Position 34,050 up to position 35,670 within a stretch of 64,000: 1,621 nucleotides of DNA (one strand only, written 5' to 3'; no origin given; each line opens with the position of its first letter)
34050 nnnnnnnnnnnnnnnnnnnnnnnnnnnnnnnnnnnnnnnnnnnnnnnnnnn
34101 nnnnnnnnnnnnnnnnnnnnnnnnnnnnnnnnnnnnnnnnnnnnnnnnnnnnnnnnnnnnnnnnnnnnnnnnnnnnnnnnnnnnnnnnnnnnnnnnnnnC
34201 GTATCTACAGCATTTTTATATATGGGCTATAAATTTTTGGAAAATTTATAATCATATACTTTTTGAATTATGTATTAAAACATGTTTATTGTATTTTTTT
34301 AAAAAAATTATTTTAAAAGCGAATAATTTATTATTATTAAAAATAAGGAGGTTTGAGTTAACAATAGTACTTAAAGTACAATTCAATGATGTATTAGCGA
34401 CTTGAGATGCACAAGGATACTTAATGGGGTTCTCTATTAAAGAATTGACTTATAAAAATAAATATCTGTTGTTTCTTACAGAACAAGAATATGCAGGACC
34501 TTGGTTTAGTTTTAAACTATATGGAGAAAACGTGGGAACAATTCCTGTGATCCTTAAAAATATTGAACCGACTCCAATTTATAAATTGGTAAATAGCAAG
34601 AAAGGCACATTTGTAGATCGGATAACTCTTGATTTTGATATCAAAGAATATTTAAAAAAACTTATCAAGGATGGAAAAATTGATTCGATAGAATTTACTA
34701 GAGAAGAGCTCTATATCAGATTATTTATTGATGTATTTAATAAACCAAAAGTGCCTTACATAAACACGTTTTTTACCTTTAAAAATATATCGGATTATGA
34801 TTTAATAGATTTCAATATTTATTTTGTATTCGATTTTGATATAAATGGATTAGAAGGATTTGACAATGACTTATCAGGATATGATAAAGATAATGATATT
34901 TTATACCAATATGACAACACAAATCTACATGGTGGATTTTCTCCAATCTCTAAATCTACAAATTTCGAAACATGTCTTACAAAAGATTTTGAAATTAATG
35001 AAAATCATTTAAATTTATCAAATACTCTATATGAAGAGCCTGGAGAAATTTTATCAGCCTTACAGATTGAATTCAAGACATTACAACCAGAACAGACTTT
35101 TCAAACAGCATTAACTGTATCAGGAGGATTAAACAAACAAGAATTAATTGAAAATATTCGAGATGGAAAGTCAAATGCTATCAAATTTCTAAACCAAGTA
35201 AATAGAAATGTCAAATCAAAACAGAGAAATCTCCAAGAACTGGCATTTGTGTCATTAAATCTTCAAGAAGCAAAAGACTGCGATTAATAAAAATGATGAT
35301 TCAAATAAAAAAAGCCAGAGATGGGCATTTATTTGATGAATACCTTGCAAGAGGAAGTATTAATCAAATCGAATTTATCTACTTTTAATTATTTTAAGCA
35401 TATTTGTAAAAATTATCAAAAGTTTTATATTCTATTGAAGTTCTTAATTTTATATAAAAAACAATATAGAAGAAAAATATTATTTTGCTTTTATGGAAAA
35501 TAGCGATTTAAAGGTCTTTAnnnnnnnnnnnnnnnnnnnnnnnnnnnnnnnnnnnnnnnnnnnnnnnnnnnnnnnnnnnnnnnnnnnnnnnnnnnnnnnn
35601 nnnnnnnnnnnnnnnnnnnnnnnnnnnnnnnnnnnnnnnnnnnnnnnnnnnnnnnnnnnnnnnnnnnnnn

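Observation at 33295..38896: Co-directional block of a Roadblock-Rab fusion, an orphan protein, a gelsolin-like/coiled-coil protein and an 826-aa repeat protein: candidate GTPase-regulated cytoskeletal or membrane module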

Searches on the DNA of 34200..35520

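Call 60: search_rna_families(source=window, start=34200, end=35520, threshold=evalue, max_evalue=10, show_alignments=3)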
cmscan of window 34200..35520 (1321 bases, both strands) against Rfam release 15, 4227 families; matches with E-value up to 10: 2.
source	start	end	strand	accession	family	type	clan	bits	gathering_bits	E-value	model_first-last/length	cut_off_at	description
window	34933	35003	-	RF02579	tsr26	Gene; sRNA;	-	26.9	141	0.12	1-122/122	no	S. aureus tsr26 small RNA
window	34443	34511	+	RF00474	snosnR57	Gene; snRNA; snoRNA; CD-box;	-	21.3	50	3.3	1-95/95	no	Small nucleolar RNA snR57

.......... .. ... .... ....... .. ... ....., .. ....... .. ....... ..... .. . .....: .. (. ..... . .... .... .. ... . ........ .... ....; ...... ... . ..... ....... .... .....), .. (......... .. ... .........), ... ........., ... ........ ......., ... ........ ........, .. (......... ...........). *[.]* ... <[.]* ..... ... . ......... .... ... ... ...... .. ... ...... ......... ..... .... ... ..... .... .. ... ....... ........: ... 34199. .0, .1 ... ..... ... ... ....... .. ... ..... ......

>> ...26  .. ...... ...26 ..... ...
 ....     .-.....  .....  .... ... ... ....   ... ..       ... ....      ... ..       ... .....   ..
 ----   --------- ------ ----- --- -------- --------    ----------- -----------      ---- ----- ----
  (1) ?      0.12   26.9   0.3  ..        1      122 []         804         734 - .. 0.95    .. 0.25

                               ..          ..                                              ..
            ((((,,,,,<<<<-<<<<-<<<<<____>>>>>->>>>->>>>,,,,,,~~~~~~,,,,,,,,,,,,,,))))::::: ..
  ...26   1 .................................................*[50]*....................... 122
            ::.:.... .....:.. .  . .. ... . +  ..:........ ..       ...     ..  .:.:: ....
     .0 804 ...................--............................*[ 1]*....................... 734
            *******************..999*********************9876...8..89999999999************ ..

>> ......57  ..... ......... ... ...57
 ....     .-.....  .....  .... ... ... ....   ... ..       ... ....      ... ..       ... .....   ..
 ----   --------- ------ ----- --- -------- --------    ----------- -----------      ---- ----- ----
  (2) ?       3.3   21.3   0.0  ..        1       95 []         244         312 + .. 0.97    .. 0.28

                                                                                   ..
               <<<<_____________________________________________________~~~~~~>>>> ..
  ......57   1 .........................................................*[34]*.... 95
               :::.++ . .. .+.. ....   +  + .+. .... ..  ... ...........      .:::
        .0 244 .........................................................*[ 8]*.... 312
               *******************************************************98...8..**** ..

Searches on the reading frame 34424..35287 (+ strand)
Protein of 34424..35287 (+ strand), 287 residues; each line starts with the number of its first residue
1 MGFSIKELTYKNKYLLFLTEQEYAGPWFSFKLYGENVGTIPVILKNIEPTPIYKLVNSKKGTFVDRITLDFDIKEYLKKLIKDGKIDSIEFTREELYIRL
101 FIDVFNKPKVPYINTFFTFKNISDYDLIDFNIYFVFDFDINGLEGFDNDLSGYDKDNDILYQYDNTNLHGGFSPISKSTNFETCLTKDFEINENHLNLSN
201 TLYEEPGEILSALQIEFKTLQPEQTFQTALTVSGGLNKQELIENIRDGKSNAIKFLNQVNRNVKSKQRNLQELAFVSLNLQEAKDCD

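Call 3: search_protein_families(library=pfam, proteins=[window:34424-35287:+], max_evalue=1)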
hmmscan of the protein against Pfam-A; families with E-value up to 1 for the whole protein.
window:34424-35287:+ (287 aa): 1 family
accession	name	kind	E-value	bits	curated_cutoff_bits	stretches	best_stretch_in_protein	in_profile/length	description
PF11646.13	DUF3258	-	0.085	13.4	25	1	78-117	38-77/116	Protein of unknown function DUF3258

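Call 4: search_protein_families(library=ncbifam, proteins=[window:34424-35287:+], max_evalue=1)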
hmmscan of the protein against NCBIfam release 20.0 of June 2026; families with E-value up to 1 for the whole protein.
window:34424-35287:+ (287 aa): 0 families

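Call 7: search_solved_structures(query=window:34424-35287:+, max_evalue=10)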
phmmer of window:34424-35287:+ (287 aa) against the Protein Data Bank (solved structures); distinct sequences matched with E-value up to 10: 0.

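Call 35: find_related_loci(query=A3, collection=genome_contigs, flank=10000)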
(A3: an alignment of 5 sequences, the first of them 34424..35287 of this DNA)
Query A3 (287 aa) in genome_contigs; peptide patterns used: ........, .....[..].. (x = any residue, [..] = any of these).
125 stretches matched a pattern; 94 encode a relative of the query (tblastn E <= 1e-3); the best 80 are kept; 80 distinct loci.
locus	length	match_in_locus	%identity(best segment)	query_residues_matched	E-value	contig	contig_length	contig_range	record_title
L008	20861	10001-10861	82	1-287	3e-160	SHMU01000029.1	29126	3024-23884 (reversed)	MAG: Promethearchaeota archaeon isolate BC1 1189600029, whole genome shotgun sequence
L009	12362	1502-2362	79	1-287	3e-153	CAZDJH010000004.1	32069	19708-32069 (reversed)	MAG TPA_asm: uncultured archaeon isolate SRP141376_co4_317 genome assembly, contig: NODE_2495_length_32069_cov_3.801025,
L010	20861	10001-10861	77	1-287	4e-150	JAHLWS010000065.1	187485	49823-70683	MAG: Promethearchaeota archaeon isolate 33X4 k141_63195, whole genome shotgun sequence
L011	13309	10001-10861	76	1-287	4e-149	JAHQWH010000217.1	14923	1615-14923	MAG: Promethearchaeia archaeon isolate ABR02 NODE_773_length_14923_cov_65, whole genome shotgun sequence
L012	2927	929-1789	75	1-287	2e-154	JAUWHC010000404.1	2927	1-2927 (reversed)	MAG: Promethearchaeota archaeon isolate CSMAG_2258 CSMAG_2258_k141_571151_length_2927_cov_10.8672, whole genome shotgun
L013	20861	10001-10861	74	1-287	2e-146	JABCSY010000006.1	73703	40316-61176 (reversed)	MAG: Promethearchaeota archaeon isolate HM4_B22 NODE_73_length_73703_cov_1.310115, whole genome shotgun sequence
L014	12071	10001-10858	74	1-286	9e-146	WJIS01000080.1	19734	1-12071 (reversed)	MAG: Promethearchaeota archaeon isolate Bin_204 k141_614577, whole genome shotgun sequence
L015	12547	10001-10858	74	1-286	2e-145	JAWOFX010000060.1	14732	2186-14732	MAG: Promethearchaeia archaeon isolate BLK6-3.bin.141 k191_224097, whole genome shotgun sequence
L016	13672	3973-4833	74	1-287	1e-145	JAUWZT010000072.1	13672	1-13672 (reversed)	MAG: Promethearchaeota archaeon isolate CSMAG_2743 CSMAG_2743_k141_676174_length_13672_cov_8.0000, whole genome shotgun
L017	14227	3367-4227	72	1-287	1e-143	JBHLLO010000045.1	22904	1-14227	MAG: Candidatus Hermodarchaeota archaeon isolate DZ1M.51 DZ1M.51@7660, whole genome shotgun sequence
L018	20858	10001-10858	72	1-286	2e-143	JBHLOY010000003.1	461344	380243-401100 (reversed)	MAG: Promethearchaeota archaeon isolate DZ3S.305 DZ3S.305@6, whole genome shotgun sequence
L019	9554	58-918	73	1-287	5e-143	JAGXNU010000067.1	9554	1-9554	MAG: Promethearchaeota archaeon isolate bin22 NODE_67_length_9554_cov_100.302100, whole genome shotgun sequence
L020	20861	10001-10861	72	1-287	4e-143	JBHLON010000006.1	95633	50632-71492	MAG: Promethearchaeota archaeon isolate DZ3M.354 DZ3M.354@466, whole genome shotgun sequence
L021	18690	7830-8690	72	1-287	1e-142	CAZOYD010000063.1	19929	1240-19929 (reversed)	MAG TPA_asm: uncultured archaeon isolate binchicken_co163_167 genome assembly, contig: NODE_4033_length_19929_cov_22.479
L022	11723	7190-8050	75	1-287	1e-148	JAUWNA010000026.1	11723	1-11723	MAG: Promethearchaeota archaeon isolate CSMAG_2412 CSMAG_2412_k141_29333_length_11723_cov_10.2807, whole genome shotgun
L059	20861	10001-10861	70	1-287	2e-134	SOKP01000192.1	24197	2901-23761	MAG: Promethearchaeota archaeon isolate E44_bin85 NODE_600_length_24197_cov_61.863930, whole genome shotgun sequence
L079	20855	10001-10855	66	1-286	3e-131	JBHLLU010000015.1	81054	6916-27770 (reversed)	MAG: Promethearchaeota archaeon isolate DZ1S.191 DZ1S.191@435, whole genome shotgun sequence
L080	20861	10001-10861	66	1-287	1e-130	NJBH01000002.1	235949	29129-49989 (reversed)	MAG: Promethearchaeota archaeon Loki_b32 20, whole genome shotgun sequence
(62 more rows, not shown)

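Call 39: find_homologous_proteins(query=window:34424-35287:+, max_evalue=0.001)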
Query window:34424-35287:+ (287 aa): 402 proteins with E <= 0.001 among 1581 candidates; the best 120 are listed.
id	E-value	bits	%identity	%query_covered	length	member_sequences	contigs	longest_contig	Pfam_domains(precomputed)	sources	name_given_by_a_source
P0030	6.4e-186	634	100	100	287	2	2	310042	-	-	-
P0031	1.2e-174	597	93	100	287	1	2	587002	-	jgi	jgi:hypothetical protein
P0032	3.2e-161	553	85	100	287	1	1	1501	-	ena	-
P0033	7.0e-155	532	82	100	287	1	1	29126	-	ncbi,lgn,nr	ncbi:MAG: hypothetical protein BAJALOKI1v1_290011 [Promethearchaeota archaeon]|nr:MAG: hypothetical 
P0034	7.7e-155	532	83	100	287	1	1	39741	-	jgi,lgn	jgi:hypothetical protein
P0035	7.7e-152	522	79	100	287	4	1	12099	-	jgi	-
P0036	1.8e-151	521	79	100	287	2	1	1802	-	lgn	-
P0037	3.4e-148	510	79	100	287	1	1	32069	-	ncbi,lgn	-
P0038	9.5e-144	496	76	100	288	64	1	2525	-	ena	-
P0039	2.4e-143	494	76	100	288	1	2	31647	-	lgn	-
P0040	3.7e-143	494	75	100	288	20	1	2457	-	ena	-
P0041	6.5e-142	490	76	100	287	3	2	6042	-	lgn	-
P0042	5.2e-141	487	74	100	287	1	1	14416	-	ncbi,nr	ncbi:MAG: hypothetical protein EU541_03915 [Promethearchaeota archaeon]|nr:MAG: hypothetical protein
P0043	5.8e-141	487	74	100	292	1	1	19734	-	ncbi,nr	ncbi:MAG: hypothetical protein GF317_07480 [Candidatus Lokiarchaeota archaeon]|nr:hypothetical prote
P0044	6.1e-141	486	74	100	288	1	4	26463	-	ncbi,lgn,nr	ncbi:MAG: hypothetical protein ACQERB_10030 [Promethearchaeati archaeon]|nr:MAG: hypothetical protei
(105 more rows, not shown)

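Call 47: predict_structure(alignment_id=A5)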
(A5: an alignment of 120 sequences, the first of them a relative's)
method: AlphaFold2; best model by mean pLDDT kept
length: 287 residues; sequences in the alignment: 120
mean_pLDDT: 85.6   pTM: 0.84
mean pLDDT of the five models: 85.6, 80.1, 79.8, 78.3, 76.9
residues with pLDDT >= 90: 130; 70-90: 134; 50-70: 22; < 50: 1
segments of 3 or more residues with pLDDT < 50: none
pLDDT, mean of each block of 10 residues (from residue 1): 76 81 83 87 85 87 86 91 88 85 74 90 92 90 77 93 92 88 92 91 92 92 90 94 92 82 76 74 54
secondary structure, 60 per line:
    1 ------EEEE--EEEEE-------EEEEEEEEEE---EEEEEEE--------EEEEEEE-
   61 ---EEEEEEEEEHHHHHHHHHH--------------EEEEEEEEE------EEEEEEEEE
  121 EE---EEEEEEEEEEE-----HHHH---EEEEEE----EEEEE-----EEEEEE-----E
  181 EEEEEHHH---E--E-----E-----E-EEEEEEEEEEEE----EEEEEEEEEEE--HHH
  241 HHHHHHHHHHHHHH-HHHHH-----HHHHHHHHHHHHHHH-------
elements in order: E7-10 E13-17 E25-34 E38-44 E53-59 E64-72 H73-82 E97-105 E112-122 E126-136 H142-145 E149-154 E159-163 E169-174 E180-185 E209-220 E225-235 H238-254 H256-260 H266-280

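Call 50: fold_search(model_id=the predicted structure, library=pdb)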
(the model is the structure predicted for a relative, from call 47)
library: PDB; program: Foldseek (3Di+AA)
matches with E <= 10: 799; with E <= 0.001: 85
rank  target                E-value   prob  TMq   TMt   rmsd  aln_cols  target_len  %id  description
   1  8hob_A                1.6e-08  1.00  0.49  0.19   4.8       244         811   13  The cryo-EM structure of cellobiose phosphorylase from Clostridium thermocellum ( variant) (released 2024-03-20)
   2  8ho7_A                2.8e-08  1.00  0.49  0.19  12.6       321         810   11  The cryo-EM structure of cellobiose phosphorylase from Clostridium thermocellum (released 2023-12-13)
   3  8ho9_A                4.8e-08  1.00  0.48  0.19   5.1       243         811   13  The cryo-EM structure of cellobiose phosphorylase from Clostridium thermocellum (cysteine-to-serine varient) (released 2023-12-13)
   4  8ho8_A                7.9e-08  1.00  0.48  0.19   5.1       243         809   13  The cryo-EM structure of cellobiose phosphorylase from Clostridium thermocellum in complex with cellobiose (released 2023-12-13)
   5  3qde_A                1.1e-07  1.00  0.48  0.19   5.0       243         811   12  The structure of Cellobiose phosphorylase from Clostridium thermocellum in complex with phosphate (released 2011-11-09)
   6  7dks                  1.4e-07  1.00  0.48  0.21   9.8       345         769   13  Crystal structure of TxGH116 E441A nucleophile mutant from Thermoanaerobacterium xylanolyticum (released 2021-06-23)
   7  8h6h_A                1.8e-07  1.00  0.46  0.16   8.6       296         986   15  cryo-EM structure of cellodextrin phosphorylase from Clostridium thermocellum (released 2023-10-25)
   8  5nz8_B                2.1e-07  1.00  0.46  0.16   8.5       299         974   15  Clostridium thermocellum cellodextrin phosphorylase with cellotetraose and phosphate bound (released 2017-08-09)
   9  8h6h_B                2.5e-07  1.00  0.45  0.15   8.8       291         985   15  cryo-EM structure of cellodextrin phosphorylase from Clostridium thermocellum (released 2023-10-25)
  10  5npf                  2.6e-07  1.00  0.41  0.18   7.3       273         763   15  Crystal structure of txGH116 (beta-glucosidase from Thermoanaerobacterium xylolyticum) in complex with beta Cyclophellit (released 2017-08-09)
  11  5nz8_A                2.8e-07  1.00  0.45  0.17   8.6       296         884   16  Clostridium thermocellum cellodextrin phosphorylase with cellotetraose and phosphate bound (released 2017-08-09)
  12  8rfe_A                2.9e-07  1.00  0.50  0.06   7.5       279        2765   13  CgsiGP2 sample in nanodisc (released 2024-03-20)
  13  7w2w                  3.2e-07  1.00  0.48  0.21  10.6       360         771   14  Crystal structure of TxGH116 R786K mutant from Thermoanaerobacterium xylanolyticum with glucose (released 2022-04-06)
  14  7dkw_A                3.6e-07  1.00  0.44  0.19   6.9       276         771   14  Crystal structure of TxGH116 E441G nucleophile mutant from Thermoanaerobacterium xylanolyticum with autocondensation p (released 2021-06-23)
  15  8r06                  3.8e-07  1.00  0.40  0.17   8.3       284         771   14  CRYSTAL STRUCTURE OF THERMOANAEROBACTERIUM XYLANOLYTICUM GH116 BETA-GLUCOSIDASE WITH A COVALENTLY BOUND CYCLOPHELLITOL A (released 2023-11-22)
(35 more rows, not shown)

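Call 91: search_protein_families(library=pfam, proteins=[L059:12297-13397:-, L080:6622-8532:+, L013:11006-12079:-, L079:3243-4355:-], max_evalue=0.01)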
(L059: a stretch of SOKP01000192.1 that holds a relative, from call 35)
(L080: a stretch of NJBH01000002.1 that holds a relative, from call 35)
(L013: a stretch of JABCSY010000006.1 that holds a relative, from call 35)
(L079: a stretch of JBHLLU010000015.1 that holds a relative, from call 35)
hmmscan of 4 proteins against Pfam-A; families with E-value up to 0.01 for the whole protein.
L059:12297-13397:- (366 aa): 2 families
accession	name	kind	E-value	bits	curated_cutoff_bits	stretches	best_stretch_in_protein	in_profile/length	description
PF03144.31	GTP_EFTU_D2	-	8.9e-08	32.9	30.3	1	192-249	1-60/73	Elongation factor Tu domain 2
PF14578.12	GTP_EFTU_D4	-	0.0012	19.1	23.8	1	193-262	18-85/86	Elongation factor Tu domain 4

L080:6622-8532:+ (636 aa): 6 families
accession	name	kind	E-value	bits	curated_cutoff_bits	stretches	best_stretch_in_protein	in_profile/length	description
PF02384.22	N6_Mtase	-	1.6e-22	80.6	20.4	1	64-329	3-236/311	N-6 DNA Methylase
PF07669.17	Eco57I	-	2.5e-22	80.2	25.3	1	161-308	1-166/171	Eco57I restriction-modification methylase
PF12950.13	TaqI_C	-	7.3e-13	49.3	26.5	1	462-573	9-118/118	TaqI-like C-terminal specificity domain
PF20473.4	MmeI_Mtase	-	3.9e-08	33.2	27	1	106-269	16-188/259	MmeI, DNA-methyltransferase domain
PF01170.24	UPF0020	-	0.0017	18.5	22.3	0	104-229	23-132/197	RMKL-like, methyltransferase domain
PF23010.2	RA_3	-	0.0053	17.5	27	0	48-117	15-87/94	PHLPP protein RA domain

L013:11006-12079:- (357 aa): 3 families
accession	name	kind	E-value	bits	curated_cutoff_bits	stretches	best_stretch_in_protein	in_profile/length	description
PF01555.25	N6_N4_Mtase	-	1.2e-43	150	26.7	1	23-271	1-217/221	DNA methylase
PF08241.18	Methyltransf_11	-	0.0016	19.5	21.2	0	63-88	69-95/95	Methyltransferase domain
PF13847.12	Methyltransf_31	-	0.0021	18.2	27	0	236-283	4-54/145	Methyltransferase domain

L079:3243-4355:- (370 aa): 0 families
